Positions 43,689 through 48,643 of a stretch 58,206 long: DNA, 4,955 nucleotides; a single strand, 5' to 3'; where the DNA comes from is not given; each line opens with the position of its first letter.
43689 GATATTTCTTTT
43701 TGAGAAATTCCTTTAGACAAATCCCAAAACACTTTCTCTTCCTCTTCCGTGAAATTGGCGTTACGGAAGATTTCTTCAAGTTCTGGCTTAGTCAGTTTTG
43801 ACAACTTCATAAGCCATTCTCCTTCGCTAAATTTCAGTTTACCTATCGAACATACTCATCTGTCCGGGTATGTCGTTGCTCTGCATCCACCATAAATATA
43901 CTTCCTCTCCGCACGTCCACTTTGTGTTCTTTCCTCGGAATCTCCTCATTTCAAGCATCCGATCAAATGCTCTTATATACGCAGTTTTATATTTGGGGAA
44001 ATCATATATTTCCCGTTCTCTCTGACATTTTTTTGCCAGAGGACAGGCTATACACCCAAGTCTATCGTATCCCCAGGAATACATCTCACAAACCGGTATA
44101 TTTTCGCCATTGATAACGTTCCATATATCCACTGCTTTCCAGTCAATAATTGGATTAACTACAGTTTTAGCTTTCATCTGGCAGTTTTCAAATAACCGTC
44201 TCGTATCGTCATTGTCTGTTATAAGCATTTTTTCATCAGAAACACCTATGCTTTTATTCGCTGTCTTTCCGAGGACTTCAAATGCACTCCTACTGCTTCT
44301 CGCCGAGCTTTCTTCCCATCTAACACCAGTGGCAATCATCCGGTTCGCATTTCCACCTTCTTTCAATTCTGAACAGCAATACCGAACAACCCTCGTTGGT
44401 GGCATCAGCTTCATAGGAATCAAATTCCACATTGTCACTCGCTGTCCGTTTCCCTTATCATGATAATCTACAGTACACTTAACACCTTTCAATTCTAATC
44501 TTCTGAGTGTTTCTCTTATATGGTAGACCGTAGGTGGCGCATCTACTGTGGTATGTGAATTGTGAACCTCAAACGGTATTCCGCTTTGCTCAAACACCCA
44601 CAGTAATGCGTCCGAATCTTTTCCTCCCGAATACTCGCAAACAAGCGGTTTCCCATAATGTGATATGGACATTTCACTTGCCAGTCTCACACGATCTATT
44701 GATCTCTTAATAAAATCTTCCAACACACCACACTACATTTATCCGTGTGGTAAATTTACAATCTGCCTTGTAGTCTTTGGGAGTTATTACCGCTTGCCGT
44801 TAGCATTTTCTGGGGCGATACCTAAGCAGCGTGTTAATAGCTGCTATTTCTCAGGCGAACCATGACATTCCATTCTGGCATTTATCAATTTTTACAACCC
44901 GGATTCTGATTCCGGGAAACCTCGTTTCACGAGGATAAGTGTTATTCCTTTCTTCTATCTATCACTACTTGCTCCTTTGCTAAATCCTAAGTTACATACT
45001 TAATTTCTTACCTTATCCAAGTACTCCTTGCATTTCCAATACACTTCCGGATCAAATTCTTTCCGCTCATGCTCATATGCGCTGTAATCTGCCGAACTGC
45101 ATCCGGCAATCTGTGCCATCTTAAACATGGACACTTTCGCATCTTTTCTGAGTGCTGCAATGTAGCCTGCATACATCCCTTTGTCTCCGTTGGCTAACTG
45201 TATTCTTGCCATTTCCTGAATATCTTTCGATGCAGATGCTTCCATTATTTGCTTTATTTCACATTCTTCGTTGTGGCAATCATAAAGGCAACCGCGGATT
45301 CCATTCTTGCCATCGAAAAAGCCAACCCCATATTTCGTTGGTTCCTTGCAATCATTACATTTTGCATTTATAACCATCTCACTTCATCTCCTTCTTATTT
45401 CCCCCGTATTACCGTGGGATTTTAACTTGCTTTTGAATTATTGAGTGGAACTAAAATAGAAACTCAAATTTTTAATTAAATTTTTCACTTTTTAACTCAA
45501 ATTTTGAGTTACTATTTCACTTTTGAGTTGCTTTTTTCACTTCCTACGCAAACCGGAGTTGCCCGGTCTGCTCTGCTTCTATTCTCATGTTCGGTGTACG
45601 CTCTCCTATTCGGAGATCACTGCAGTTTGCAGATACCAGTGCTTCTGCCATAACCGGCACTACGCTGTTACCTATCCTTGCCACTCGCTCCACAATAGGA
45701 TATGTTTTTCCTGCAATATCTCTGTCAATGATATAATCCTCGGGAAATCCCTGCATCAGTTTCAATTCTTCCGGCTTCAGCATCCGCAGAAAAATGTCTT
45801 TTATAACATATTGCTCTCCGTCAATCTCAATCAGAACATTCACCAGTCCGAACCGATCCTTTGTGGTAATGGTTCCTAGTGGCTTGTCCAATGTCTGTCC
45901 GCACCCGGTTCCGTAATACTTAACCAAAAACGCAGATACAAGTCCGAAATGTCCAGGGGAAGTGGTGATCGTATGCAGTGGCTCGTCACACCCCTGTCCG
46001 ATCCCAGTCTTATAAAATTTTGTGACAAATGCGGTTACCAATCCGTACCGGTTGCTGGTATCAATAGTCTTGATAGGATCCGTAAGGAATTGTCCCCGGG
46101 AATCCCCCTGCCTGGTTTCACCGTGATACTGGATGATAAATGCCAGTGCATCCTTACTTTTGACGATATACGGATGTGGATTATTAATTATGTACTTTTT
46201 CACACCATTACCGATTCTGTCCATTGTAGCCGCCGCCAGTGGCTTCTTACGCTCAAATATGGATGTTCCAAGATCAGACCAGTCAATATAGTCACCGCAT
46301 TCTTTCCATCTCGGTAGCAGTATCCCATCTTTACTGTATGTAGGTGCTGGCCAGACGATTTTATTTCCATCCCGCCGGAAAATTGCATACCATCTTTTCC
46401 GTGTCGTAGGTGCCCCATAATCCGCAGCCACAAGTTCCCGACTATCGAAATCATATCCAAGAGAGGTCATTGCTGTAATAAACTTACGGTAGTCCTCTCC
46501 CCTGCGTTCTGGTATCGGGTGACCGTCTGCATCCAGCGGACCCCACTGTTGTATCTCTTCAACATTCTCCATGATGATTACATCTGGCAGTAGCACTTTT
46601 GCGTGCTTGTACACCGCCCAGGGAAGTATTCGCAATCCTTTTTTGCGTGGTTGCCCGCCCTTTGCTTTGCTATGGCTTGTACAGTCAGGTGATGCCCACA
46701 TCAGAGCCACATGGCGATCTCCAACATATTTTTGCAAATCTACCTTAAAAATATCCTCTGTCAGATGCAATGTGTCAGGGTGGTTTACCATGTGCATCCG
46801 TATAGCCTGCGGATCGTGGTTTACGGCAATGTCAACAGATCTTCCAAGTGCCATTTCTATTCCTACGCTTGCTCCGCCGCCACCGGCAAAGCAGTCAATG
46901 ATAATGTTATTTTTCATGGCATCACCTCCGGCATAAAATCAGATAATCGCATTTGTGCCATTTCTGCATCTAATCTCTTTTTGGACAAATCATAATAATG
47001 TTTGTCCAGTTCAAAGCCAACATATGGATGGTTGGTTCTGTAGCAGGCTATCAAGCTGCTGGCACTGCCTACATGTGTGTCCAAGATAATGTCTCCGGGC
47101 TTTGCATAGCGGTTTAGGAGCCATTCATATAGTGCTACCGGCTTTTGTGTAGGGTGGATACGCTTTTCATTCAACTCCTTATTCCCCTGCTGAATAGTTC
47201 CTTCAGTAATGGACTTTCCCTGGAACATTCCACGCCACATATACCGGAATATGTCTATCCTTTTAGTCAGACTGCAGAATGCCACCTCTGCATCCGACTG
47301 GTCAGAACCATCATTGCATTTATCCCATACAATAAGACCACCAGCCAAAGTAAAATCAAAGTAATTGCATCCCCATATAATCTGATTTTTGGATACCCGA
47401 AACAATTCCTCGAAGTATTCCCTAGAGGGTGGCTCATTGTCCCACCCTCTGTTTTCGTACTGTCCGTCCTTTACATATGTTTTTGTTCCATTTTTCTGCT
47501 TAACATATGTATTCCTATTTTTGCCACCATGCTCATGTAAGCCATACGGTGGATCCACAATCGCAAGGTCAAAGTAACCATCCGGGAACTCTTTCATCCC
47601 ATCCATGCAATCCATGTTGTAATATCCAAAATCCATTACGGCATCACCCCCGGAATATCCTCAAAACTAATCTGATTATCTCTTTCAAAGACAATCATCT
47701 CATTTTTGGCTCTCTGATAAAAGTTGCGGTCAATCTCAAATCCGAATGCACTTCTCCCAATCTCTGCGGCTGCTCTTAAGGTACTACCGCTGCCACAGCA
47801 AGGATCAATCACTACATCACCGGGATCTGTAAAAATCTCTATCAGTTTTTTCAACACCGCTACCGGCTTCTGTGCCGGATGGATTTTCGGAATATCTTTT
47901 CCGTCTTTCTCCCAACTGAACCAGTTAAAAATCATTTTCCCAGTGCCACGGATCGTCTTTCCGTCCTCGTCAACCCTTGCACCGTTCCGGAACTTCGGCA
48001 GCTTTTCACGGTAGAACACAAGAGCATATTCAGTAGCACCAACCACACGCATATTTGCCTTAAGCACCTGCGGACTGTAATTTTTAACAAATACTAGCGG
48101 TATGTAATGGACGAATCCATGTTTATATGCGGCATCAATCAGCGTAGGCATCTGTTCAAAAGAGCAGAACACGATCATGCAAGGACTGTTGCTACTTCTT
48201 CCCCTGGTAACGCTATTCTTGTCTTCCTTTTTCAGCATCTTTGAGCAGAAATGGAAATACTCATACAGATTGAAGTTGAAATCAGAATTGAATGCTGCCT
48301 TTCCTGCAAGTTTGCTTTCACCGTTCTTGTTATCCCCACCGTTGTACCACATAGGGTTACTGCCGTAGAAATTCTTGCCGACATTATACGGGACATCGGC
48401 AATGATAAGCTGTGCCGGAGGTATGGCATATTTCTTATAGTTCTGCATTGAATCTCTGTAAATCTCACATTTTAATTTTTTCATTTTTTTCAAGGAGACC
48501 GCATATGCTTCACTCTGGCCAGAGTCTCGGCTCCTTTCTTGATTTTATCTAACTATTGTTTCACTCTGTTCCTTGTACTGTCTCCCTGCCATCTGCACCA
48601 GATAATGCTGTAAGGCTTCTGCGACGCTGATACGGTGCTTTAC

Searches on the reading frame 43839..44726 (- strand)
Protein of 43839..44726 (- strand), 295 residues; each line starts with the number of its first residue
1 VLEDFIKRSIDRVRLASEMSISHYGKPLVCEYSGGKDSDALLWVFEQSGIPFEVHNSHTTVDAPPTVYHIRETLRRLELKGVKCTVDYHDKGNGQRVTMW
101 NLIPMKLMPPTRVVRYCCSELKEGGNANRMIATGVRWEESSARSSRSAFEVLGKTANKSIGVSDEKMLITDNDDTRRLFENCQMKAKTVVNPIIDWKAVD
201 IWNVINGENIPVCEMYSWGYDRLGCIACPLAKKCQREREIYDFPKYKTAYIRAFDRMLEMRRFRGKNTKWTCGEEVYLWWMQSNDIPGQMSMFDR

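Call 15: search_protein_families(library=phrogs, proteins=[window:43839-44726:-], max_evalue=0.001)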
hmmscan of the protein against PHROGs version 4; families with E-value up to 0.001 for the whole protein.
window:43839-44726:- (295 aa): 2 families
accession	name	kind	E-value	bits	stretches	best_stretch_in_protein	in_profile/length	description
phrog_424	-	moron, auxiliary metabolic gene and host takeover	2.5e-36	126.7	1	10-272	145-379/460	phosphoadenosine phosphosulfate reductase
phrog_2302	-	moron, auxiliary metabolic gene and host takeover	1.5e-09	38.3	1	127-220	160-228/381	phosphoadenosine phosphosulfate reductase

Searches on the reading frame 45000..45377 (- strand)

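Call 51: search_protein_families(library=pfam, proteins=[window:45000-45377:-], max_evalue=0.01)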
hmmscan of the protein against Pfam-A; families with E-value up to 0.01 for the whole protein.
window:45000-45377:- (125 aa): 1 family
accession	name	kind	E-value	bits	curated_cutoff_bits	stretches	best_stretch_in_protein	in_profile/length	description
PF12844.13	HTH_19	-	0.002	18.5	30.2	1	73-112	4-43/64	Helix-turn-helix domain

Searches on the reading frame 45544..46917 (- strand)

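Call 15: search_protein_families(library=phrogs, proteins=[window:45544-46917:-], max_evalue=0.001)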
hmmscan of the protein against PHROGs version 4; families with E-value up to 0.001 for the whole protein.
window:45544-46917:- (457 aa): 6 families
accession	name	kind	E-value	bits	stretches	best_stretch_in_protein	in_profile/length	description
phrog_116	-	other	5.6e-85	287.2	1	1-446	205-504/779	DNA methyltransferase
phrog_23072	-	other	2.9e-48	166.3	1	325-436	283-392/400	DNA methyltransferase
phrog_29443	-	unknown function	4.1e-45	155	1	4-150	3-150/273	-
phrog_5999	-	other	2.9e-35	121.6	1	4-93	3-92/109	DNA methyltransferase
phrog_363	-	other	4.9e-30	105.8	1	6-183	56-216/327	DNA methyltransferase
phrog_13621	-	unknown function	3.5e-25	89.2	1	359-437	35-114/121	-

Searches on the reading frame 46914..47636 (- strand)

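Call 15: search_protein_families(library=phrogs, proteins=[window:46914-47636:-], max_evalue=0.001)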
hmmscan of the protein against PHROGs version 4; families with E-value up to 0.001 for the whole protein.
window:46914-47636:- (240 aa): 11 families
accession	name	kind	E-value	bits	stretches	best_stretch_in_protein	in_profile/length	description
phrog_23224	-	other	4e-65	221.1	1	5-228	70-298/305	DNA methyltransferase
phrog_67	-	other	1.1e-46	161.2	1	6-231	127-352/743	DNA methyltransferase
phrog_498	-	other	2e-22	80.5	1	23-225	224-423/633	DNA methyltransferase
phrog_18293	-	other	6e-21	75.6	1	153-225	39-110/119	methyltransferase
phrog_3008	-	other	9.6e-19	68.6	1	158-228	147-217/244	DNA methyltransferase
phrog_23085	-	unknown function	1.9e-09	38.3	1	159-222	42-105/138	-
phrog_8769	-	other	7e-09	36.4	1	178-224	9-55/71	methyltransferase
phrog_23148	-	unknown function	5e-08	34.1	1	152-224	76-148/165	-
phrog_6952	-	other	1.9e-06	28.9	1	161-222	114-175/181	DNA methyltransferase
phrog_12862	-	unknown function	3e-06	28.2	1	2-36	2-36/149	-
phrog_18146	-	other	0.0004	20.4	0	166-219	54-108/452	DNA methyltransferase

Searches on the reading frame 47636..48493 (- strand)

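Call 15: search_protein_families(library=phrogs, proteins=[window:47636-48493:-], max_evalue=0.001)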
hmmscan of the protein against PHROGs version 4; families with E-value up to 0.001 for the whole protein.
window:47636-48493:- (285 aa): 10 families
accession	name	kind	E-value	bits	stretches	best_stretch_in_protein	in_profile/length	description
phrog_67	-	other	4.8e-46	159.2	1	27-266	143-343/743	DNA methyltransferase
phrog_3008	-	other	5.2e-26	92.4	1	172-276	112-221/244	DNA methyltransferase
phrog_18293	-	other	1.6e-17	64.6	1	203-267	44-108/119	methyltransferase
phrog_498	-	other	1.9e-16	60.7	1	158-272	321-426/633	DNA methyltransferase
phrog_6952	-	other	3.8e-13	50.7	1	202-265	111-174/181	DNA methyltransferase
phrog_23085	-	unknown function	6.3e-10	39.9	1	192-267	31-106/138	-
phrog_23148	-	unknown function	2.1e-08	35.4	1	202-264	82-144/165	-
phrog_16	-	DNA, RNA and nucleotide metabolism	2.8e-05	23.5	1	204-266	847-909/986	DNA helicase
phrog_18146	-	other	3.9e-05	23.7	1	210-256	54-101/452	DNA methyltransferase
phrog_8769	-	other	0.0002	22.2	1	216-260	3-47/71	methyltransferase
